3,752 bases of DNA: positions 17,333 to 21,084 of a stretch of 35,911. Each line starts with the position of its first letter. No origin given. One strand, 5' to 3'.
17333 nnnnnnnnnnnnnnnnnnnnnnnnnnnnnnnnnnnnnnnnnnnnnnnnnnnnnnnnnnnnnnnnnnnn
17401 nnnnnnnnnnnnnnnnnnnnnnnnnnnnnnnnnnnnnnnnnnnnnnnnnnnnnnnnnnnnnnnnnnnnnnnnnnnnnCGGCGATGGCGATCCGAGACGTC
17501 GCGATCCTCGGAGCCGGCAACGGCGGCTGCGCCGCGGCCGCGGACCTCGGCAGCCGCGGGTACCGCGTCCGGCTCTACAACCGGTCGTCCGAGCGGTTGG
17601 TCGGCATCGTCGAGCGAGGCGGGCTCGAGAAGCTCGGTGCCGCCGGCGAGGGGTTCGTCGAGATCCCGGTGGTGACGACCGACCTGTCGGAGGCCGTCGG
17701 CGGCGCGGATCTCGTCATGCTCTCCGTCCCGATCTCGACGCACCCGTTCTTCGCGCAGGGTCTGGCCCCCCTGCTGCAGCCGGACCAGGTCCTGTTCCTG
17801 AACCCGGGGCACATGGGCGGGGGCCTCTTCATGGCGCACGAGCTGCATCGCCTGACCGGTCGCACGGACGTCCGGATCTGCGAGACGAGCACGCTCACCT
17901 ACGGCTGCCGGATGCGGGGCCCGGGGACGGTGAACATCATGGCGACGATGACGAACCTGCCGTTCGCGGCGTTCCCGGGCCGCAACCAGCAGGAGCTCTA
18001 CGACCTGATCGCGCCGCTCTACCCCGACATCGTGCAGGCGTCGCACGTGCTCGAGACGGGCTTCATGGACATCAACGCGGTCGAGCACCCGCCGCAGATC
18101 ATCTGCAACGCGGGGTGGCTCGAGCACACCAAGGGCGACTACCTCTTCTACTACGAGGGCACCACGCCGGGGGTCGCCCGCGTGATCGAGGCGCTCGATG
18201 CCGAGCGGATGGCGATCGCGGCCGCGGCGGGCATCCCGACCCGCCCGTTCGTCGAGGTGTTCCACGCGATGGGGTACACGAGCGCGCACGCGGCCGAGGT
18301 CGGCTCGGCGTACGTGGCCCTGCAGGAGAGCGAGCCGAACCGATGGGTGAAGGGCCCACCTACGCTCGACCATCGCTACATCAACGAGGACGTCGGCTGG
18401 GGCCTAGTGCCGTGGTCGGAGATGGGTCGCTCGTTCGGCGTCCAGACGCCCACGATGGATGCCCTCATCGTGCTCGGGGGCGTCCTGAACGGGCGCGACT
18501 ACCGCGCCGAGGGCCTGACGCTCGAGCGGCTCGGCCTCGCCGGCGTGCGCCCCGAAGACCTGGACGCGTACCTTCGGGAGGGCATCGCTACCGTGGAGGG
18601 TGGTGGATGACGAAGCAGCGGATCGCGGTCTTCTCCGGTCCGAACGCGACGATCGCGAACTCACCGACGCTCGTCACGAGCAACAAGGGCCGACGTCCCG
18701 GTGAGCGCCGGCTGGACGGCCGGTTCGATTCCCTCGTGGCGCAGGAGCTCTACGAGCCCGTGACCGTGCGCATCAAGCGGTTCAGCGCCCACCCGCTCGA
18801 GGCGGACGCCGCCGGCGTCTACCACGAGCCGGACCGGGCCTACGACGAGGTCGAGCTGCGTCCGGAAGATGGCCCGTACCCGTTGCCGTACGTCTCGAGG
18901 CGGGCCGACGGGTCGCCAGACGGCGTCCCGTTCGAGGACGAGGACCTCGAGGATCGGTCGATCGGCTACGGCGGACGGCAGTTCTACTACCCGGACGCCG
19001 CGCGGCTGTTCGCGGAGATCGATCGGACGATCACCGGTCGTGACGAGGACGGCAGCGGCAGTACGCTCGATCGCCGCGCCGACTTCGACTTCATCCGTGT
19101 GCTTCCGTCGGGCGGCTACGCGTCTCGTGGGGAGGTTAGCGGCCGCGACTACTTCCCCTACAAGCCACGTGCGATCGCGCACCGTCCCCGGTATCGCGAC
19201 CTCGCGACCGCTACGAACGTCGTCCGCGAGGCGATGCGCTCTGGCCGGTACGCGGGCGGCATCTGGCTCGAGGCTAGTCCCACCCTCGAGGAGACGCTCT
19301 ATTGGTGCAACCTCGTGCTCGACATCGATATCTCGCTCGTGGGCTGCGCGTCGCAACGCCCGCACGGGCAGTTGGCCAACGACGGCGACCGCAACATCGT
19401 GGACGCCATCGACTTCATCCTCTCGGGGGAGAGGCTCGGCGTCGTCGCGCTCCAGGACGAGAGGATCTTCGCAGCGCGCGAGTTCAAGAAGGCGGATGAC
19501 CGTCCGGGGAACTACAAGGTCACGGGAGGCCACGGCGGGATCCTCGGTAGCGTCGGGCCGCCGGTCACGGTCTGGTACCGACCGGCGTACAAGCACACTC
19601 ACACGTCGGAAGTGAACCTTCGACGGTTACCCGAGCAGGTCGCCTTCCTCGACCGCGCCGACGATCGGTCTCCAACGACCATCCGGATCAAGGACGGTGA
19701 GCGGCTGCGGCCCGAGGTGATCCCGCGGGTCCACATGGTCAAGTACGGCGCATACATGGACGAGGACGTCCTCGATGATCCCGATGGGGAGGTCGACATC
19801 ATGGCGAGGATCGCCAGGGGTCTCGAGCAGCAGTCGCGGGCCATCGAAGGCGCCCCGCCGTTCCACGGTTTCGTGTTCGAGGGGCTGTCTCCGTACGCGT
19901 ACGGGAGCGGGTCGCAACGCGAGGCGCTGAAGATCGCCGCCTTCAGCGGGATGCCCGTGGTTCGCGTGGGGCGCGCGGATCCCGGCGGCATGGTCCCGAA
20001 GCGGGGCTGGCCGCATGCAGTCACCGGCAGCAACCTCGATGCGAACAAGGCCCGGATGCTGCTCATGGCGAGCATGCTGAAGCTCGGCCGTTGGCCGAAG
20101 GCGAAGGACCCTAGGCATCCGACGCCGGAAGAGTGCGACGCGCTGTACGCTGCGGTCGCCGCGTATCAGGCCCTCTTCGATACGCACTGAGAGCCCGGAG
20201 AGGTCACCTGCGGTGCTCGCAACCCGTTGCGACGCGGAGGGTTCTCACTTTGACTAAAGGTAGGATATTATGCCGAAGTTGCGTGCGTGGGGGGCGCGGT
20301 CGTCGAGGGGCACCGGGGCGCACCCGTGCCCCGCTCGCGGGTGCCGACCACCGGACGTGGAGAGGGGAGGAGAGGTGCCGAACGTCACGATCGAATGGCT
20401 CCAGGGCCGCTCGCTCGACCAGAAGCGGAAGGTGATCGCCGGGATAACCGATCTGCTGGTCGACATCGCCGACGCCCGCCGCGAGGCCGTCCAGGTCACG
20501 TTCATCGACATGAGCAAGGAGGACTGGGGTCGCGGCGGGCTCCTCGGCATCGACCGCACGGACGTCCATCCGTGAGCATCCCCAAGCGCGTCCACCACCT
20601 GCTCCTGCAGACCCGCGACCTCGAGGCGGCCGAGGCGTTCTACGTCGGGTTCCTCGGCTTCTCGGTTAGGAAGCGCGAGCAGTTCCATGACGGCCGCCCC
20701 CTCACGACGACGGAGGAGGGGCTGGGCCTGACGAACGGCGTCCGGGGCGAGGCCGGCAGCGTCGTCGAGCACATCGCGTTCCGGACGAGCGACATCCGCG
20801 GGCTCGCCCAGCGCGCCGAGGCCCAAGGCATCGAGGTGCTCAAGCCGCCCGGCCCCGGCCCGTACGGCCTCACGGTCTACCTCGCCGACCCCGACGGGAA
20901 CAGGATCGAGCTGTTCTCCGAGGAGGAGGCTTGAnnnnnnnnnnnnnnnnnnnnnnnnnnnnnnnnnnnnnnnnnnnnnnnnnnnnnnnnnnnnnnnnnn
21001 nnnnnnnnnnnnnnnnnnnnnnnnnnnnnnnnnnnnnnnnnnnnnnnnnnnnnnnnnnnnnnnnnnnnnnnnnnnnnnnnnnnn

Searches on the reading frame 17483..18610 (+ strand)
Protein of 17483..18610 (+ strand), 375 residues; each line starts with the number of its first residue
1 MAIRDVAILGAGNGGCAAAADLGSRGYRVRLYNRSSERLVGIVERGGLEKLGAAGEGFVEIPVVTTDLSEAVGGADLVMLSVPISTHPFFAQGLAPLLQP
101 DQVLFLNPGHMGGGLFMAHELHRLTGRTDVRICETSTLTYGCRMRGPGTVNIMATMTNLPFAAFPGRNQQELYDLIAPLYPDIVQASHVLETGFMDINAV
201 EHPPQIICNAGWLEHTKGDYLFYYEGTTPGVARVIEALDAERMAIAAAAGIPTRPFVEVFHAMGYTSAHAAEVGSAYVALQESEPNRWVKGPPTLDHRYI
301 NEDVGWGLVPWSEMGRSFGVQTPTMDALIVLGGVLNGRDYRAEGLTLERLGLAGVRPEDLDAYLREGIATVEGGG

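Call 6: search_protein_families(library=pfam, proteins=[window:17483-18610:+], max_evalue=0.01)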
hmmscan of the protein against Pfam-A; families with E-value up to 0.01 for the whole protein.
window:17483-18610:+ (375 aa): 8 families
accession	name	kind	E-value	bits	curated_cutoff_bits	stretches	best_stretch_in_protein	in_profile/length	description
PF02317.23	Octopine_DH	-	3.6e-39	134.6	30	1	186-333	2-147/150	NAD/NADP octopine/nopaline dehydrogenase, alpha-helical domain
PF03807.23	F420_oxidored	-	1.7e-06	28.9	21.6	1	6-98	2-83/94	NADP oxidoreductase coenzyme F420-dependent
PF01210.29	NAD_Gly3P_dh_N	-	2.6e-06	28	23.1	1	6-104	2-99/158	NAD-dependent glycerol-3-phosphate dehydrogenase N-terminus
PF02558.23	ApbA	-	1.3e-05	25.3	22.2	1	6-154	1-139/150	Ketopantoate reductase PanE/ApbA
PF03446.21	NAD_binding_2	-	8.2e-05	23.1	21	1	5-103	1-88/161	NAD binding domain of 6-phosphogluconate dehydrogenase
PF13450.12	NAD_binding_8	-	0.002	18.8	21.9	0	8-34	1-27/68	NAD(P)-binding Rossmann-like domain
PF07992.20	Pyr_redox_2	-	0.0031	17.4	26.1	1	5-38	2-35/291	Pyridine nucleotide-disulphide oxidoreductase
PF01134.28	GIDA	-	0.0031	17.1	22.1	1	5-42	1-38/391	Glucose inhibited division protein A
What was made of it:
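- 17483..18610 (+): Opine-dehydrogenase-family protein 2. Pfam Octopine_DH 134.6 bits (call 6).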

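Call 7: search_protein_families(library=ncbifam, proteins=[window:17483-18610:+], max_evalue=0.01)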
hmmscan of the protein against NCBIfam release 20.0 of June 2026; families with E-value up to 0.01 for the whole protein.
window:17483-18610:+ (375 aa): 18 families
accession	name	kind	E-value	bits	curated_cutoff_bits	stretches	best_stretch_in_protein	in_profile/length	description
NF005089.0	PRK06522.1-4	subfamily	4.5e-06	26.3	223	1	6-104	3-97/326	2-dehydropantoate 2-reductase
NF011211.0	PRK14618.1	equivalog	4.7e-06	26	489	1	4-86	5-86/328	NAD(P)H-dependent glycerol-3-phosphate dehydrogenase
NF000942.0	PRK00094.1-4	subfamily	5e-06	25.9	257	1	4-104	3-102/334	NAD(P)H-dependent glycerol-3-phosphate dehydrogenase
NF000946.0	PRK00094.2-4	equivalog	4.4e-05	22.6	455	1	4-104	5-104/342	NAD(P)H-dependent glycerol-3-phosphate dehydrogenase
NF000941.0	PRK00094.1-3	equivalog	6.5e-05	22.3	423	1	5-104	3-101/336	NAD(P)H-dependent glycerol-3-phosphate dehydrogenase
NF009409.0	PRK12770.1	subfamily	0.0004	19.6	343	1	5-34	20-49/360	putative glutamate synthase subunit beta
NF000940.0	PRK00094.1-2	subfamily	0.0005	19.7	202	1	5-109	2-105/330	NAD(P)H-dependent glycerol-3-phosphate dehydrogenase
NF005694.0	PRK07502.1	equivalog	0.0013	18.1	409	1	63-103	55-95/310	prephenate/arogenate dehydrogenase family protein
NF005547.0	PRK07208.1-3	equivalog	0.0017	17.2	380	1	4-37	5-38/465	hypothetical protein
NF002480.1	PRK01747.1-1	equivalog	0.0018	16.7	540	1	4-36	249-281/645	bifunctional tRNA (5-methylaminomethyl-2-thiouridine)(34)-methyltransferase MnmC2/FAD-dependent 5-carboxymethylaminomethyl-2-thiouridine(34)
TIGR03467.1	HpnE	equivalog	0.0021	17.5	283.05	1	6-36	1-31/430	hydroxysqualene dehydroxylase HpnE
NF042925.1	FHMPC_DH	equivalog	0.0026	17.1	500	1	5-84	2-87/304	5-formyl-3-hydroxy-2-methylpyridine 4-carboxylate 5-dehydrogenase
NF045663.1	diclust_near_Sec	equivalog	0.0032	15.6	530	1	5-37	108-140/759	pyridine nucleotide-disulfide oxidoreductase/dicluster-binding protein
TIGR00745.1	apbA_panE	subfamily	0.0034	16.7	141.35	1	6-82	2-76/305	2-dehydropantoate 2-reductase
TIGR02032.1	GG-red-SF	subfamily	0.0042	16.8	158.8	1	5-36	2-33/297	geranylgeranyl reductase family protein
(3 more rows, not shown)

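Call 35: search_solved_structures(query=window:17483-18610:+, max_evalue=0.00001)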
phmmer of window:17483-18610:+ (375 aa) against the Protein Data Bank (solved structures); distinct sequences matched with E-value up to 0.00001: 3.
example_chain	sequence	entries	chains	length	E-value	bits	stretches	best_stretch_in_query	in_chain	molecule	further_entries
1bg6_A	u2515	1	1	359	8.1e-57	195.9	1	5-356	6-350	N-(1-D-CARBOXYLETHYL)-L-NORVALINE DEHYDROGENASE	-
3c7a_A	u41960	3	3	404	1.4e-11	47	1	7-345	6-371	Octopine dehydrogenase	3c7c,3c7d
3iqd_B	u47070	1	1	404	3.1e-11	45.9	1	7-345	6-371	Octopine dehydrogenase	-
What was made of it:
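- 17483..18610 (+): PDB 1BG6 (Arthrobacter CENDH), E 8e-57 (call 35).
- The opine-DH protein resembles Arthrobacter CENDH 1BG6 (E 8e-57; call 35).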

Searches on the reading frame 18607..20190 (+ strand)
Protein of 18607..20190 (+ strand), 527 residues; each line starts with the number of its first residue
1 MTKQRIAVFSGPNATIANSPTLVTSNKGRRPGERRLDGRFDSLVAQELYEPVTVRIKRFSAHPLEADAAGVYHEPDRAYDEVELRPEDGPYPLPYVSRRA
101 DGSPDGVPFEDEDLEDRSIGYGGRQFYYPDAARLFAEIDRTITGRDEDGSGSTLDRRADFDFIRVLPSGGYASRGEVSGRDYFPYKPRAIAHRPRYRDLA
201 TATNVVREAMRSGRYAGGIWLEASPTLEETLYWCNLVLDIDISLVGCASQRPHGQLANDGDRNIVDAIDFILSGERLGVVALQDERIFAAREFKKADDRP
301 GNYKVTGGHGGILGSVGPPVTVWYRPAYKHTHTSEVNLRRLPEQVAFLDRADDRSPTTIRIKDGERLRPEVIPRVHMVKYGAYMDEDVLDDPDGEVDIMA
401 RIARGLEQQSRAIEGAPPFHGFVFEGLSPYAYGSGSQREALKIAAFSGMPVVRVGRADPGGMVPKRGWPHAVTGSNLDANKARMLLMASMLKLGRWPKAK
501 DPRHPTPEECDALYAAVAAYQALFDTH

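Call 6: search_protein_families(library=pfam, proteins=[window:18607-20190:+], max_evalue=0.01)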
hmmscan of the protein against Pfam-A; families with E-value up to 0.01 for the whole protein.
window:18607-20190:+ (527 aa): 2 families
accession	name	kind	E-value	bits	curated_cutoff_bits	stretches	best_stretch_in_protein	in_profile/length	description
PF00710.25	Asparaginase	-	2e-07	31.2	22.5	1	200-297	63-162/193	Asparaginase, N-terminal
PF17763.6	Asparaginase_C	-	0.0055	17.1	34.6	0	418-490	23-101/114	Glutaminase/Asparaginase C-terminal domain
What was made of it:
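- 18607..20190 (+): Divergent asparaginase-like protein, 527 aa. Pfam Asparaginase 31.2 bits (call 6).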

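Call 7: search_protein_families(library=ncbifam, proteins=[window:18607-20190:+], max_evalue=0.01)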
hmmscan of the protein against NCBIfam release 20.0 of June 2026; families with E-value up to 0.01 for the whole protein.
window:18607-20190:+ (527 aa): 2 families
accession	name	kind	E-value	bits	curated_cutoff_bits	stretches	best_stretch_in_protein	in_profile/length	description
TIGR00520.1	asnASE_II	subfamily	6.6e-11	41.7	314.3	1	205-344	96-237/352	type II asparaginase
NF008304.0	PRK11096.1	equivalog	0.0032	16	506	0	224-299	111-188/348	L-asparaginase 2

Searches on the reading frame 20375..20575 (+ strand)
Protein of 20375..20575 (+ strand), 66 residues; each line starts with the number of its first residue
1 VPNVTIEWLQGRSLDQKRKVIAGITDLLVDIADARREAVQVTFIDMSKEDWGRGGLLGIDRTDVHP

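Call 6: search_protein_families(library=pfam, proteins=[window:20375-20575:+], max_evalue=0.01)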
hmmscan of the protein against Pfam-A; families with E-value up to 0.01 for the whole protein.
window:20375-20575:+ (66 aa): 2 families
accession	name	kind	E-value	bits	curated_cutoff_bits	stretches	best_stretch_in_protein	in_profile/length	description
PF01361.26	Tautomerase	-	4.5e-14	52.5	22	1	2-56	1-55/60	Tautomerase enzyme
PF14552.11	Tautomerase_2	-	2.5e-06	27.9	28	1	4-52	32-80/82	Tautomerase enzyme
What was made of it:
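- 20375..20575 (+): 4-OT-family tautomerase, copy 2, 66 aa, GTG start then Pro. Pfam Tautomerase 52.5 bits (call 6).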

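Call 7: search_protein_families(library=ncbifam, proteins=[window:20375-20575:+], max_evalue=0.01)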
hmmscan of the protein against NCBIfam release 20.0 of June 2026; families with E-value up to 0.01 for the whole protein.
window:20375-20575:+ (66 aa): 6 families
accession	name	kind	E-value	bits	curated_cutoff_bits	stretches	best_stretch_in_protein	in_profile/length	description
NF001966.0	PRK00745.1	equivalog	1.3e-15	57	80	1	1-60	1-60/62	4-oxalocrotonate tautomerase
TIGR00013.1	taut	subfamily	1.7e-11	44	56.9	1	1-56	1-57/64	2-hydroxymuconate tautomerase family protein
NF002571.1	PRK02220.1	equivalog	2.3e-10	40.3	55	1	1-57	1-57/61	2-hydroxymuconate tautomerase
NF041920.1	DmpI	equivalog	2.6e-09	36.8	70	1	1-57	1-56/59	4-oxalocrotonate tautomerase DmpI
NF002622.0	PRK02289.1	equivalog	3.4e-08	33.6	103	1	1-47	1-47/60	4-oxalocrotonate tautomerase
NF002524.0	PRK01964.1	equivalog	1.1e-07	31.8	86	1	1-55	1-55/64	4-oxalocrotonate tautomerase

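Call 40: search_solved_structures(query=window:20375-20575:+, max_evalue=0.01)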
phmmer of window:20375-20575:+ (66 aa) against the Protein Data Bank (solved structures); distinct sequences matched with E-value up to 0.01: 19.
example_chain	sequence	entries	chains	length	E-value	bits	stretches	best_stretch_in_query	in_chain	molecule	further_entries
6vvn_B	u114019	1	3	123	1e-07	35.3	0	5-57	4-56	4-oxalocrotonate tautomerase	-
7xuy_A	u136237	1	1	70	1.1e-07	35.2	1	5-60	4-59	Tautomerase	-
4faz_A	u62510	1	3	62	4e-07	33.4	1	5-56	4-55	4-oxalocrotonate isomerase protein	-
8t9q_A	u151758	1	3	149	7.3e-07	32.6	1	5-56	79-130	Tautomerase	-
6blm_A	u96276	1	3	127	2.7e-06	30.8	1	5-56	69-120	4-oxalocrotonate tautomerase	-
6vvm_A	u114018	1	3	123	7.8e-06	29.3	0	5-55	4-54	4-oxalocrotonate tautomerase family enzyme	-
7puo_A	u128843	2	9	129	1.2e-05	28.7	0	5-57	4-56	2-hydroxymuconate tautomerase,Chains: A,B,C,D,E,F,2-hydroxymuconate tautomerase | 2-hydroxymuconate tautomerase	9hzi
2x4k_A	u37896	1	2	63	7.8e-05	26.2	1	1-57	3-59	4-OXALOCROTONATE TAUTOMERASE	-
4fdx_A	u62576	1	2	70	0.00023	24.7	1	4-55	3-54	4-oxalocrotonase tautomerase isozyme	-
6ogm_A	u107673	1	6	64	0.00036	24.1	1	1-56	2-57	4-oxalocrotonate tautomerase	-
2op8_A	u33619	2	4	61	0.00051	23.6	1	2-55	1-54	Probable tautomerase ywhB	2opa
8t9p_A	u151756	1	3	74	0.00058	23.4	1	5-56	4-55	Tautomerase beta subunit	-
3abf_A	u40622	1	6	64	0.00085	22.9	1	6-61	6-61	4-oxalocrotonate tautomerase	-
3mjz_A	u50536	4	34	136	0.0028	21.3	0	10-54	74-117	FG41 Malonate Semialdehyde Decarboxylase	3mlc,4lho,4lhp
6bgn_A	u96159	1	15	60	0.0039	20.8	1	5-57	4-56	2-hydroxymuconate tautomerase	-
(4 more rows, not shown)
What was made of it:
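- Closest known: 4-oxalocrotonate tautomerase. Same: PDB relatives are 4-OT-family structures (call 40).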

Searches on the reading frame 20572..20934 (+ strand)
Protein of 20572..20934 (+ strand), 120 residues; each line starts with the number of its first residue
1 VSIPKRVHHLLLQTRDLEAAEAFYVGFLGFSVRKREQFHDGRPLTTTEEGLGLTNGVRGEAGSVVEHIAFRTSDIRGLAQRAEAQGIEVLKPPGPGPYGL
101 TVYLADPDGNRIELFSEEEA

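Call 6: search_protein_families(library=pfam, proteins=[window:20572-20934:+], max_evalue=0.01)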
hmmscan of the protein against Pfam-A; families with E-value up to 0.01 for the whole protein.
window:20572-20934:+ (120 aa): 7 families
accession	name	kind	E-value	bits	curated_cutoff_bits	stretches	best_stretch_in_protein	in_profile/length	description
PF00903.31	Glyoxalase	-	5e-18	66.1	20.6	1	6-114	1-121/121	Glyoxalase/Bleomycin resistance protein/Dioxygenase superfamily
PF18029.7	Glyoxalase_6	-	2.6e-08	34.9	23.6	1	11-115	3-106/106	Glyoxalase-like domain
PF13669.12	Glyoxalase_4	-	3.3e-07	31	27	0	62-93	66-98/109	Glyoxalase/Bleomycin resistance protein/Dioxygenase superfamily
PF13468.12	Glyoxalase_3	-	1.5e-05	25.6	25.1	1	58-92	71-108/176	Glyoxalase-like domain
PF19581.5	Glyoxalase_7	-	8.5e-05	23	23.6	1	12-114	20-126/133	Glyoxalase superfamily protein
PF22677.2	Ble-like_N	-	0.0014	18.8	24.5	1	6-34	1-29/41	Bleomycin resistance protein-like N-terminal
PF12681.13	Glyoxalase_2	-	0.005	17.2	30.1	0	62-114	59-113/118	Glyoxalase-like domain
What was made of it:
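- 20572..20934 (+): VOC/glyoxalase-family protein, 120 aa, between tautomerase 2 and DpaA-like 2. Pfam Glyoxalase 66.1 bits (call 6).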

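Call 7: search_protein_families(library=ncbifam, proteins=[window:20572-20934:+], max_evalue=0.01)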
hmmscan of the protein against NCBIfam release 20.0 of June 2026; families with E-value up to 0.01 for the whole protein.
window:20572-20934:+ (120 aa): 23 families
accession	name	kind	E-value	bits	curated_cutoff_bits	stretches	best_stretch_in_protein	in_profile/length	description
TIGR02295.1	HpaD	equivalog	2.8e-09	36.6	321.4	2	5-88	3-87/298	3,4-dihydroxyphenylacetate 2,3-dioxygenase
TIGR00068.2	glyox_I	equivalog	1.9e-08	34.3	120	1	65-119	88-142/143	lactoylglutathione lyase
NF053614.1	AfsKbindKbpAStmc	equivalog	2.5e-07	30.6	250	1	13-117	11-114/231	AfsK-binding protein KbpA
TIGR03211.1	catechol_2_3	equivalog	4.9e-07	29.3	320.2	1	6-118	4-119/303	catechol 2,3-dioxygenase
NF050074.1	glyox_I_GloA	exception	1.7e-06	28.2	165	1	7-114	2-119/121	lactoylglutathione lyase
NF000496.2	Fos_GSH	equivalog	2.3e-06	27.7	180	1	7-116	5-116/136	fosfomycin resistance glutathione transferase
NF000494.1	FosF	exception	8.4e-06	25.8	280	1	7-116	5-111/132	fosfomycin resistance glutathione transferase FosF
NF050075.1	SMU1112c_YaeR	equivalog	2e-05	24.9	140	0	5-36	2-33/125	SMU1112c/YaeR family gloxylase I-like metalloprotein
NF000495.1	FosK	exception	5.3e-05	23.1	280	1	7-116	5-111/132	fosfomycin resistance glutathione transferase FosK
TIGR03081.1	metmalonyl_epim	equivalog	6.7e-05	23.4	114.95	0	6-40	1-35/129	methylmalonyl-CoA epimerase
NF000124.1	fos-Vibrio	exception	0.00025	21.2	250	1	8-116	6-111/132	FosG/FosC2-related fosfomycin resistance glutathione transferase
NF000221.4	FosA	exception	0.00035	20.5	250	1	7-115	5-115/137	FosA family fosfomycin resistance glutathione transferase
NF007629.0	PRK10291.1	equivalog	0.00048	20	246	1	58-120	65-129/135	lactoylglutathione lyase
NF000094.1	354827590_fosA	exception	0.00055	20.1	275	1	7-114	5-111/135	FosA family fosfomycin resistance glutathione transferase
NF000339.2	fos-Crono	exception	0.00095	19.3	275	1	7-115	4-111/134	FosA family fosfomycin resistance glutathione transferase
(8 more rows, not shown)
